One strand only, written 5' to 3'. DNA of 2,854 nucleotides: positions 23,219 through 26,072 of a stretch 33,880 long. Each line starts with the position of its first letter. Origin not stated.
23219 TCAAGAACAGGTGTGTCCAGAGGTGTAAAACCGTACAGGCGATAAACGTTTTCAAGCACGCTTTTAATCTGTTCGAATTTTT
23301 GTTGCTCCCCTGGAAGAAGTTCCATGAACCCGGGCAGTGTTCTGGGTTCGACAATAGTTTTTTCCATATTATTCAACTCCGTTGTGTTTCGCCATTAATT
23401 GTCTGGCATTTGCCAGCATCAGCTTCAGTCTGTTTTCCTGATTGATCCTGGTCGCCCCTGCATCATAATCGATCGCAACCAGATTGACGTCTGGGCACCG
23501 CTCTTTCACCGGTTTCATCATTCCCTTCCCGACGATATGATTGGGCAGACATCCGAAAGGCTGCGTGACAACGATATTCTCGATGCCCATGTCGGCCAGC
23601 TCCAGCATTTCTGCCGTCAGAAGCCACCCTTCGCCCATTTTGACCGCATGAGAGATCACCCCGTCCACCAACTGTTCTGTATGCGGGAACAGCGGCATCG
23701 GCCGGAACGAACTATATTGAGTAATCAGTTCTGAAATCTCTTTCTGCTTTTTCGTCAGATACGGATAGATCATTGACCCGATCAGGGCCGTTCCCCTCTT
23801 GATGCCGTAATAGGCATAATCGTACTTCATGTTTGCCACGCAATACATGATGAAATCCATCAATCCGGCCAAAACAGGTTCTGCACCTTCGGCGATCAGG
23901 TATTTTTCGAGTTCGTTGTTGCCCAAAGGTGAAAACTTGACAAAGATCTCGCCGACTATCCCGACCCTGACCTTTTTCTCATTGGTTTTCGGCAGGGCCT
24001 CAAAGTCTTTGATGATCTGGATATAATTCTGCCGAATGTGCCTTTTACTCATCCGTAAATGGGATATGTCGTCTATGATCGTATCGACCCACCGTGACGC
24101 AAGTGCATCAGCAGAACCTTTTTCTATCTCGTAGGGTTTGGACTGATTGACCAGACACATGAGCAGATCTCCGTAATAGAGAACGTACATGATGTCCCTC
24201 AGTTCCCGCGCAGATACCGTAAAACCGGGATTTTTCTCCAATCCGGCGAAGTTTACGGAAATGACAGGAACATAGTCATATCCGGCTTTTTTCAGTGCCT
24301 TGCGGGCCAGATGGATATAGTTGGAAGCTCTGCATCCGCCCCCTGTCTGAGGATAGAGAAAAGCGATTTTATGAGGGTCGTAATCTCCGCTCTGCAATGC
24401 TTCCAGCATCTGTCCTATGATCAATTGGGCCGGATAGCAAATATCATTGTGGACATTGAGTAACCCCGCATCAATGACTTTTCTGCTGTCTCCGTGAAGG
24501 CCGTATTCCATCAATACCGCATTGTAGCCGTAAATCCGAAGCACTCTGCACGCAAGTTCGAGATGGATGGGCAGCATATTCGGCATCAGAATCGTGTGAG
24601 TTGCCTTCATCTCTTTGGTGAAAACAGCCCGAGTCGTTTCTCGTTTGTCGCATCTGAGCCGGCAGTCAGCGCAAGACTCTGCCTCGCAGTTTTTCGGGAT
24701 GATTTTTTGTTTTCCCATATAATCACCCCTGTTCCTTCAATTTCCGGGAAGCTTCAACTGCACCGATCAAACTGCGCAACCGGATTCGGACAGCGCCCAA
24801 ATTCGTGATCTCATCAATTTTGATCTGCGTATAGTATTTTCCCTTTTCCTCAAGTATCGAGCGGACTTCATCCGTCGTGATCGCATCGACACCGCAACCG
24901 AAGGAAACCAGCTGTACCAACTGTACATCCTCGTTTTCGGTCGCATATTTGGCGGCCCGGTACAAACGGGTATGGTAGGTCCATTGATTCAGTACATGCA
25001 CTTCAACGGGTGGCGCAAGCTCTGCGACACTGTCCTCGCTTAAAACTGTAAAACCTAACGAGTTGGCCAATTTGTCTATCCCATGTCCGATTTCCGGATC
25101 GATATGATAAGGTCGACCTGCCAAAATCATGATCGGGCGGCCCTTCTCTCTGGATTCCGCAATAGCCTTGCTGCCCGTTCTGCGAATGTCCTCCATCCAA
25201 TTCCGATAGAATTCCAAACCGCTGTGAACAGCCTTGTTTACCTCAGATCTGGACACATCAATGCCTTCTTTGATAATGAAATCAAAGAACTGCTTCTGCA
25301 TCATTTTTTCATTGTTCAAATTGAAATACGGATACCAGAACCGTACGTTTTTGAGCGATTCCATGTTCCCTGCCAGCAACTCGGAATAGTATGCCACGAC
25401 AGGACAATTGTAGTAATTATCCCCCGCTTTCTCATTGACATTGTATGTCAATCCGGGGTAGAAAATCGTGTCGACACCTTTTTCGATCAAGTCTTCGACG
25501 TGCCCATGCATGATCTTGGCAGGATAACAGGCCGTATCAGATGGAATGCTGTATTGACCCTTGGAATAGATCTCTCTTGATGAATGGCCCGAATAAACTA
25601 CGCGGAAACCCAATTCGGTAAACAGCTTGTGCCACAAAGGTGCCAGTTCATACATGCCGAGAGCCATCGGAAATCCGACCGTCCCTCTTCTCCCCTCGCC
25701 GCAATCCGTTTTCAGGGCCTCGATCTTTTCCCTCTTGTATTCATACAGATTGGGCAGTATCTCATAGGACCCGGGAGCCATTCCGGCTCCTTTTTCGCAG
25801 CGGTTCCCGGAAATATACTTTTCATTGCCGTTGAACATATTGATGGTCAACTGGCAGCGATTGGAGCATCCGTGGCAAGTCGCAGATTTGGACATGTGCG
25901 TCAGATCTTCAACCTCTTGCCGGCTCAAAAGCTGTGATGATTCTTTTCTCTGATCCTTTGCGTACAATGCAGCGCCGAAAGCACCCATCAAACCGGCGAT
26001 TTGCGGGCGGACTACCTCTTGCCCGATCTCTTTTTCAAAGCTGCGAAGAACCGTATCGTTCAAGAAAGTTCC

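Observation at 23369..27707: Two-gene double-activase / Cys-rich partner module with no visible substrate-side enzyme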

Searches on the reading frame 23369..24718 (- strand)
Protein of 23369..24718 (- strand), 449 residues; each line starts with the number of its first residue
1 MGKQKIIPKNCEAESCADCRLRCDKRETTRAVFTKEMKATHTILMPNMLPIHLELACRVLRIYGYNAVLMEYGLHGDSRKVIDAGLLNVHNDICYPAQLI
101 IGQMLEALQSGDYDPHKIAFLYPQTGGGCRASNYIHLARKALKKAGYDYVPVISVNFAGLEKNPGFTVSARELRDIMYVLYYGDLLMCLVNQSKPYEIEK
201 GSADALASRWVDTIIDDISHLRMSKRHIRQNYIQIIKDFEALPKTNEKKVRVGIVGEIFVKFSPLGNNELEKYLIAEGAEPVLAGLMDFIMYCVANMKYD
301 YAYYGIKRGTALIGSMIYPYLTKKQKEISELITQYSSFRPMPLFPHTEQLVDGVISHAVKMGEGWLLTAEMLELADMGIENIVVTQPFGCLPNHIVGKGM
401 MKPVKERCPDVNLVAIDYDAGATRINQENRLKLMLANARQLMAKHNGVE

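Call 6: search_protein_families(library=pfam, proteins=[window:23369-24718:-])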
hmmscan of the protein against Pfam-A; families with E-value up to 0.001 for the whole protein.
window:23369-24718:- (449 aa): 0 families

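Call 7: search_protein_families(library=ncbifam, proteins=[window:23369-24718:-])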
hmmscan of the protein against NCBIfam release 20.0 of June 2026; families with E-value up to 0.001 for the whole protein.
window:23369-24718:- (449 aa): 0 families

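Call 15: find_homologous_proteins(query=window:23369-24718:-)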
Query window:23369-24718:- (449 aa): 8000 proteins with E <= 0.001 among 8000 candidates; the best 120 are listed.
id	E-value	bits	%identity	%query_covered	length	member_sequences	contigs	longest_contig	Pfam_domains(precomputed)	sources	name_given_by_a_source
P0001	0.0e+0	1016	98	100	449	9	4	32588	-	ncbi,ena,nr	ncbi:MAG: 2-hydroxyacyl-CoA dehydratase [Clostridia bacterium]|nr:2-hydroxyacyl-CoA dehydratase [Clo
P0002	2.6e-204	697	69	97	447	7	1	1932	-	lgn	-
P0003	1.2e-177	610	64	92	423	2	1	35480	-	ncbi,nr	ncbi:MAG: 2-hydroxyacyl-CoA dehydratase [Clostridia bacterium]|nr:2-hydroxyacyl-CoA dehydratase [Clo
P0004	6.0e-165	568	57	95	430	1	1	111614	-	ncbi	-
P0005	3.6e-163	562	59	92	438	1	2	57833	-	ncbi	-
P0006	1.1e-162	560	59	93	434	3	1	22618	-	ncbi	-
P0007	2.4e-162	559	57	94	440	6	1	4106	-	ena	-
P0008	3.6e-162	559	58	94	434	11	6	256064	-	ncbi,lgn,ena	-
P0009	1.1e-161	557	58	93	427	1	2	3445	-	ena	-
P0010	3.7e-161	555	59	93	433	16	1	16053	-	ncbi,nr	ncbi:MAG: 2-hydroxyacyl-CoA dehydratase [Clostridia bacterium]|nr:2-hydroxyacyl-CoA dehydratase [Clo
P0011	9.2e-161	554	59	94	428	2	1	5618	-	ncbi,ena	-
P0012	1.7e-160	553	59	92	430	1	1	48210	-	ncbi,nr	ncbi:MAG: 2-hydroxyacyl-CoA dehydratase [Clostridia bacterium]|nr:2-hydroxyacyl-CoA dehydratase [Clo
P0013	2.1e-160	553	59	92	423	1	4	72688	-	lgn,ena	-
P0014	3.5e-160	552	58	93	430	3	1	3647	-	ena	-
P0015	1.8e-159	550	58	92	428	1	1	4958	PF09989.16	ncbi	-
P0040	2.6e-156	539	58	94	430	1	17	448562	PF09989.16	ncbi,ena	-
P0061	3.0e-155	536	57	92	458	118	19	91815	PF09989.16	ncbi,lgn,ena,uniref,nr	ncbi:2-hydroxyglutaryl-CoA dehydratase [Anaerotruncus colihominis]|uniref:2-hydroxyglutaryl-CoA dehy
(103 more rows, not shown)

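Call 33: search_solved_structures(query=A1, max_evalue=10, show_alignments=2)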
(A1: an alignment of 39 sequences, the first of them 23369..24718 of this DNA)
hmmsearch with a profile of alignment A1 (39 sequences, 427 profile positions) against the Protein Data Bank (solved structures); distinct sequences matched with E-value up to 10: 0.

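Call 37: find_encoding_contigs(protein=window:23369-24718:-, flank=10000, max_places=6)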
Protein window:23369-24718:- (449 aa): 4 contigs read that carry it; 4 places shown.
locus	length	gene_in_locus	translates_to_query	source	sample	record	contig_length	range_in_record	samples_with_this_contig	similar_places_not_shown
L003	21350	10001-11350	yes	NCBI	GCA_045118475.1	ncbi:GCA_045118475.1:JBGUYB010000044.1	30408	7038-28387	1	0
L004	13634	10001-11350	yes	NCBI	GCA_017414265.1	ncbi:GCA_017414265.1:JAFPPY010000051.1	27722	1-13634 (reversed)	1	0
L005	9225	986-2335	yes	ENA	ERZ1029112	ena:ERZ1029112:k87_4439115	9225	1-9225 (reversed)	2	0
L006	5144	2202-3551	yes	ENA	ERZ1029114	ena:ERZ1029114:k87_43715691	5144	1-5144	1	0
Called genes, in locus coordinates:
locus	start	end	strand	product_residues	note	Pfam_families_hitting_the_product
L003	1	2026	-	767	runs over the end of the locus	PF02687:FtsX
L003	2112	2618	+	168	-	PF00149:Metallophos (weak), PF12850:Metallophos_2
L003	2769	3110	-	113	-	PF04026:SpoVG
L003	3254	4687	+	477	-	PF01225:Mur_ligase, PF08245:Mur_ligase_M, PF02875:Mur_ligase_C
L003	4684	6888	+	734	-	PF08531:Bac_rhamnosid_N, PF05592:Bac_rhamnosid, PF17389:Bac_rhamnosid6H, PF17390:Bac_rhamnosid_C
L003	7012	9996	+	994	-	PF01869:BcrAD_BadFG, PF09989:DUF2229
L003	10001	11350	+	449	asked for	-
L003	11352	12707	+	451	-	PF13393:tRNA-synt_His, PF00587:tRNA-synt_2b (weak), PF03129:HGTP_anticodon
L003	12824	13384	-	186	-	PF25583:WCX (weak)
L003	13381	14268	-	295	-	-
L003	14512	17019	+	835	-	-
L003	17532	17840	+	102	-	PF00338:Ribosomal_S10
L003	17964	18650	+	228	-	PF00297:Ribosomal_L3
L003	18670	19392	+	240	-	PF00573:Ribosomal_L4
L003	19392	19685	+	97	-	PF00276:Ribosomal_L23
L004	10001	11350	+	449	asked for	-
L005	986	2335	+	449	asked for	-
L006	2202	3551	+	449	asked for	-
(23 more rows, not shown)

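Call 38: find_encoding_contigs(protein=P0061, flank=7000, max_places=2)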
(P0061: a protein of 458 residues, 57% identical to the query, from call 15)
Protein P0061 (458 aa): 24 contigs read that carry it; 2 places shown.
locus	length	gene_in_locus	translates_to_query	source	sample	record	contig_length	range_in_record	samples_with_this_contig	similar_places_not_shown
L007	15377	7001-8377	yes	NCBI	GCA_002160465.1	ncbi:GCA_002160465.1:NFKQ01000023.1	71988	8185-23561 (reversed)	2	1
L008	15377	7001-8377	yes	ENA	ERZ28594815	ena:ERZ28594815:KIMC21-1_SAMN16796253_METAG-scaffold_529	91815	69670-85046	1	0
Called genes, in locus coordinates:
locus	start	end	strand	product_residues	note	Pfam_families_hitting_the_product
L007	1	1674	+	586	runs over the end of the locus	PF02874:ATP-synt_ab_N, PF16886:ATP-synt_ab_Xtn, PF00006:ATP-synt_ab, PF22919:ATP-synt_VA_C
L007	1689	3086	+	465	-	PF02874:ATP-synt_ab_N, PF00006:ATP-synt_ab, PF22919:ATP-synt_VA_C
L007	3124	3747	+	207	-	PF01813:ATP-synt_D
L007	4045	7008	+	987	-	PF01869:BcrAD_BadFG, PF01968:Hydantoinase_A (faint), PF01869:BcrAD_BadFG, PF09989:DUF2229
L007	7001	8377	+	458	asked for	PF09989:DUF2229 (faint)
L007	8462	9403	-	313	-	PF03473:MOSC, PF00994:MoCF_biosynth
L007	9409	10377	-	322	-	PF13353:Fer4_12, PF04055:Radical_SAM, PF06463:Mob_synth_C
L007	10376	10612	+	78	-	-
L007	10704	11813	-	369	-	PF01594:AI-2E_transport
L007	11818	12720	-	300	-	PF00892:EamA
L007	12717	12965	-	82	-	-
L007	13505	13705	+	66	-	-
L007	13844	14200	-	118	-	PF07009:NusG_II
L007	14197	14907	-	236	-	PF02811:PHP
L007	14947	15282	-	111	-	-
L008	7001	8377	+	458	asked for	PF09989:DUF2229 (faint)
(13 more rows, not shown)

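Call 39: find_encoding_contigs(protein=P0040, flank=7000, max_places=2)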
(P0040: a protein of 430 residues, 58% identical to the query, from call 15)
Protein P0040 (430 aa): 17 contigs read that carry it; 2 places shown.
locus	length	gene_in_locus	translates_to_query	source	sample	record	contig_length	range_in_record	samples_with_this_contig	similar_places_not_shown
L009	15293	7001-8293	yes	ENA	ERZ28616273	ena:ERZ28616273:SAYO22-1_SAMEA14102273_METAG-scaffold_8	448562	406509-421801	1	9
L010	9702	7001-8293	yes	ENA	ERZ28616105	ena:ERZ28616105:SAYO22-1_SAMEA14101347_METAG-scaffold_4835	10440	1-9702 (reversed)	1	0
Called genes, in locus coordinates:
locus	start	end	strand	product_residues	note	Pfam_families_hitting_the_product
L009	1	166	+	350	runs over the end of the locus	PF01300:Sua5_yciO_yrdC, PF03481:Sua5_C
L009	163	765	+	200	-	PF01121:CoaE, PF13189:Cytidylate_kin2 (weak), PF13238:AAA_18, PF13671:AAA_33 (weak)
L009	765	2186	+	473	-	PF02127:Peptidase_M18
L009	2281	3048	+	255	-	PF00258:Flavodoxin_1 (weak), PF12724:Flavodoxin_5 (weak), PF12838:Fer4_7 (faint), PF14697:Fer4_21 (weak), PF13237:Fer4_10 (weak), PF00037:Fer4 (weak), PF13187:Fer4_9 (weak)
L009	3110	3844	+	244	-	PF09335:VTT_dom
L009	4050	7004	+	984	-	PF01869:BcrAD_BadFG, PF09989:DUF2229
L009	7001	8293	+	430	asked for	PF09989:DUF2229 (weak)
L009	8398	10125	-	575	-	PF02878:PGM_PMM_I, PF02879:PGM_PMM_II, PF02880:PGM_PMM_III, PF00408:PGM_PMM_IV (weak)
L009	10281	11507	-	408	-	PF00817:IMS, PF11799:IMS_C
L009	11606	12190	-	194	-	PF12822:ECF_trnsprt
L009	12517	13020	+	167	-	PF06908:YpsA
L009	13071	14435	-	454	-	PF01554:MatE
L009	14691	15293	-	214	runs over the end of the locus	PF02254:TrkA_N, PF02080:TrkA_C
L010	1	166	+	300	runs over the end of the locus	?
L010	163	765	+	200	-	PF01121:CoaE, PF13189:Cytidylate_kin2 (weak), PF13238:AAA_18 (faint), PF13671:AAA_33 (weak)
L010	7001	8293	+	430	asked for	PF09989:DUF2229 (weak)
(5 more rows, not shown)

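Call 40: find_encoding_contigs(protein=P0004, flank=7000, max_places=2)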
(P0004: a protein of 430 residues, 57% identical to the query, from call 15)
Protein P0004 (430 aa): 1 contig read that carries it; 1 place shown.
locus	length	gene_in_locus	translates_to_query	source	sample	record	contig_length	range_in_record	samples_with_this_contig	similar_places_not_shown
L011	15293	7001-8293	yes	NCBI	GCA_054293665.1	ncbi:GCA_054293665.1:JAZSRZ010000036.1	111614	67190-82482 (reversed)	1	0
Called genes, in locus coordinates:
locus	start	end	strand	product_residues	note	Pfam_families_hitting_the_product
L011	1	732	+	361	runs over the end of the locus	PF17853:GGDEF_2, PF13556:HTH_30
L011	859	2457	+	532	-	PF17820:PDZ_6 (weak), PF03572:Peptidase_S41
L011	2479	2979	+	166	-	PF03449:GreA_GreB_N, PF01272:GreA_GreB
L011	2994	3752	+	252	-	-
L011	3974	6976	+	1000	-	PF01869:BcrAD_BadFG, PF09989:DUF2229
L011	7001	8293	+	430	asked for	-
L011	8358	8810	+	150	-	-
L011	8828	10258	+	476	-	PF00224:PK, PF02887:PK_C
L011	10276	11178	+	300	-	PF00753:Lactamase_B, PF12706:Lactamase_B_2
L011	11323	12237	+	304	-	PF01381:HTH_3 (weak), PF12844:HTH_19 (faint)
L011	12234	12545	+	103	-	-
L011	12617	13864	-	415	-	PF00464:SHMT, PF01212:Beta_elim_lyase (weak), PF00155:Aminotran_1_2, PF01053:Cys_Met_Meta_PP, PF01041:DegT_DnrJ_EryC1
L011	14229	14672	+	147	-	PF02142:MGS (weak)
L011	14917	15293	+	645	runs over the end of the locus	PF07973:tRNA_SAD, PF00587:tRNA-synt_2b, PF03129:HGTP_anticodon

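Call 41: predict_structure(alignment_id=A2)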
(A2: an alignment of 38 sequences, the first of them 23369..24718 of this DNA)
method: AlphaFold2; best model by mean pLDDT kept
length: 449 residues; sequences in the alignment: 38
mean_pLDDT: 84.0   pTM: 0.85
mean pLDDT of the five models: 84.0, 81.5, 80.9, 80.3, 79.9
residues with pLDDT >= 90: 226; 70-90: 151; 50-70: 39; < 50: 33
segments of 3 or more residues with pLDDT < 50: 1-13, 20-27, 391-395
pLDDT, mean of each block of 10 residues (from residue 1): 42 49 51 93 92 95 95 79 84 75 93 95 61 74 93 74 85 92 96 95 97 93 86 98 94 85 78 93 89 88 86 91 95 96 92 86 80 94 74 54 90 80 79 93 75
secondary structure, 60 per line:
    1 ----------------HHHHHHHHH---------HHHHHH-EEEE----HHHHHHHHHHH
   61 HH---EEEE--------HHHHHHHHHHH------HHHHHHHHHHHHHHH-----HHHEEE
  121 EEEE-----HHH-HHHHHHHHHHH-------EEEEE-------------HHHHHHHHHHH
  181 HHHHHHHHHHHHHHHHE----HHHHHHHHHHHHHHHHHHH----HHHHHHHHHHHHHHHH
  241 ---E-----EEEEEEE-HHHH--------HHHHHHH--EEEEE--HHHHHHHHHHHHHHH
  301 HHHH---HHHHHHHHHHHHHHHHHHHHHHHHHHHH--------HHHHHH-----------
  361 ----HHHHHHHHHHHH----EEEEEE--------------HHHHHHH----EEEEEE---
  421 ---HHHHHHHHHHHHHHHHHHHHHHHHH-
elements in order: H17-25 H35-40 E42-45 H50-62 E66-69 H78-88 H95-109 E118-124 H134-144 E152-156 H170-196 H202-220 H225-240 E250-256 H258-261 H270-276 E279-283 H286-304 H308-335 H344-349 H365-376 E381-386 H401-407 E412-417 H424-448

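Call 44: fold_search(model_id=the predicted structure, library=pdb)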
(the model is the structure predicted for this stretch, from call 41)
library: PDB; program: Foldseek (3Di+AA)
matches with E <= 10: 655; with E <= 0.001: 2
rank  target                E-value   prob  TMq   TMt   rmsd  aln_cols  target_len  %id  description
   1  8s02_A                7.4e-05  1.00  0.39  0.39  13.3       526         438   10  BzdNO-benzoyl-CoA complex (released 2025-03-05)
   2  8s02_C                2.2e-04  1.00  0.38  0.39  13.7       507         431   11  BzdNO-benzoyl-CoA complex (released 2025-03-05)
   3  3o3m_B                2.2e-03  1.00  0.43  0.50   8.7       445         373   11  (R)-2-Hydroxyisocaproyl-CoA Dehydratase (released 2011-03-16)
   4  3o3m_D                4.4e-03  1.00  0.43  0.50  11.9       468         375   12  (R)-2-Hydroxyisocaproyl-CoA Dehydratase (released 2011-03-16)
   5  3o3n_B                9.1e-03  1.00  0.45  0.52   8.9       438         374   12  (R)-2-hydroxyisocaproyl-CoA dehydratase in complex with its substrate (R)-2-hydroxyisocaproyl-CoA (released 2011-03-16)
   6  6eno                  1.3e-02  0.97  0.39  0.41  10.7       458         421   10  Double cubane cluster oxidoreductase (released 2018-03-14)
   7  2j6h_A                1.8e-02  0.35  0.17  0.13  17.0       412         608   10  E. coli glucosamine-6-P synthase in complex with glucose-6P and 5-oxo- L-norleucine (released 2006-10-02)
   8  6fea_A                2.1e-02  0.25  0.16  0.16  20.3       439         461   11  A. vinelandii vanadium nitrogenase, turnover state (released 2018-03-28)
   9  5n6y_A                3.4e-02  0.23  0.17  0.17  20.2       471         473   11  Azotobacter vinelandii vanadium nitrogenase (released 2017-07-26)
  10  2aml_A                6.0e-02  0.33  0.18  0.21  16.4       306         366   10  Crystal structure of Lmo0035 protein (46906266) from LISTERIA MONOCYTOGENES 4b F2365 at 1.50 A resolution (released 2005-10-18)
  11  6otu                  9.1e-02  0.35  0.19  0.17  17.7       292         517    9  Crystal structure of a glucose-6-phosphate isomerase from Chlamydia trachomatis D/UW-3/Cx (released 2019-05-15)
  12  3plr                  1.2e-01  0.08  0.15  0.16  18.8       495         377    9  Crystal structure of Klebsiella pneumoniae UDP-glucose 6-dehydrogenase complexed with NADH and UDP-glucose (released 2011-09-28)
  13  5zme                  1.2e-01  0.06  0.14  0.12  25.3       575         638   10  Nucleotide-free form of C. reinhardtii ArsA1 (released 2019-03-20)
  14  3dbr_A                1.3e-01  0.12  0.14  0.13  25.3       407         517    9  Structural Dissection of a Gating Mechanism Preventing Misactivation of Ubiquitin by NEDD8's E1 (APPBP1-UBA3Arg190Gln- (released 2008-08-12)
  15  5cge_C                1.4e-01  0.35  0.18  0.28  13.0       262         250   10  Structure of Hydroxyethylthiazole Kinase ThiM from Staphylococcus aureus in complex with substrate analog 2-(2-methyl- (released 2016-03-23)
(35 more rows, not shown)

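Call 47: search_protein_families(library=pfam, proteins=[window:23369-24718:-], max_evalue=10)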
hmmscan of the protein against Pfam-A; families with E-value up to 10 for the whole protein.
window:23369-24718:- (449 aa): 1 family
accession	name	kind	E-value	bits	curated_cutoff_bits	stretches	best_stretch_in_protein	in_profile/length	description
PF20619.3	DUF6804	-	0.26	11.9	27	1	290-332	11-53/91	Family of unknown function (DUF6804)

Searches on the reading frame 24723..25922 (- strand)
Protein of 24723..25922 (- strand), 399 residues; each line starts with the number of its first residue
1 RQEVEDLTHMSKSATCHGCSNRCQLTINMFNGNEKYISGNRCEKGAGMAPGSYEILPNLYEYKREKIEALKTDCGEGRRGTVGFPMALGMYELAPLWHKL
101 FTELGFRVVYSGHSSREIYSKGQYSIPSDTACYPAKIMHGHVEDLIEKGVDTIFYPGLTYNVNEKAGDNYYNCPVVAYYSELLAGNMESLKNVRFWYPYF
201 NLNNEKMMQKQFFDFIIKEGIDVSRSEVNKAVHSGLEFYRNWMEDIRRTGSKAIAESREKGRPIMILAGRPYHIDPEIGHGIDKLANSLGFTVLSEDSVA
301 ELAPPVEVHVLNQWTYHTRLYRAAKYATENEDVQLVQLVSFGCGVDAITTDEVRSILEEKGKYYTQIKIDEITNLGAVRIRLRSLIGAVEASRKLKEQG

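Call 47: search_protein_families(library=pfam, proteins=[window:24723-25922:-], max_evalue=10)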
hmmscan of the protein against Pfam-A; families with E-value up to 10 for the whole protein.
window:24723-25922:- (399 aa): 4 families
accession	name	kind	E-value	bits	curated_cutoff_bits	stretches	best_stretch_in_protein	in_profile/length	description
PF09989.15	DUF2229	-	1.9e-71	240.6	29.4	1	81-299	1-218/218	CoA enzyme activase uncharacterised domain (DUF2229)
PF25818.1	MTRES1_C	-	0.081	13.8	27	1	204-234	3-33/103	Mitochondrial transcription rescue factor 1, C-terminal domain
PF04879.21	Molybdop_Fe4S4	-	0.11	12.9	22.7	1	14-40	6-32/55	Molybdopterin oxidoreductase Fe4S4 domain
PF22926.2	C1-like_CT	-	0.22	12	25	1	15-37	13-37/43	C1 domain-like, C-terminal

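Call 71: search_solved_structures(query=A3, max_evalue=10)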
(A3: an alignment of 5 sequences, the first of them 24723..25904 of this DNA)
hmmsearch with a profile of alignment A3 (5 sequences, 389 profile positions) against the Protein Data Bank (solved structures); distinct sequences matched with E-value up to 10: 1.
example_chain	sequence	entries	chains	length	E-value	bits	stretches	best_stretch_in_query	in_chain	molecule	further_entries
9ygm_SI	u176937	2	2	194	0.16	14.4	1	190-262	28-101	40S ribosomal protein eS7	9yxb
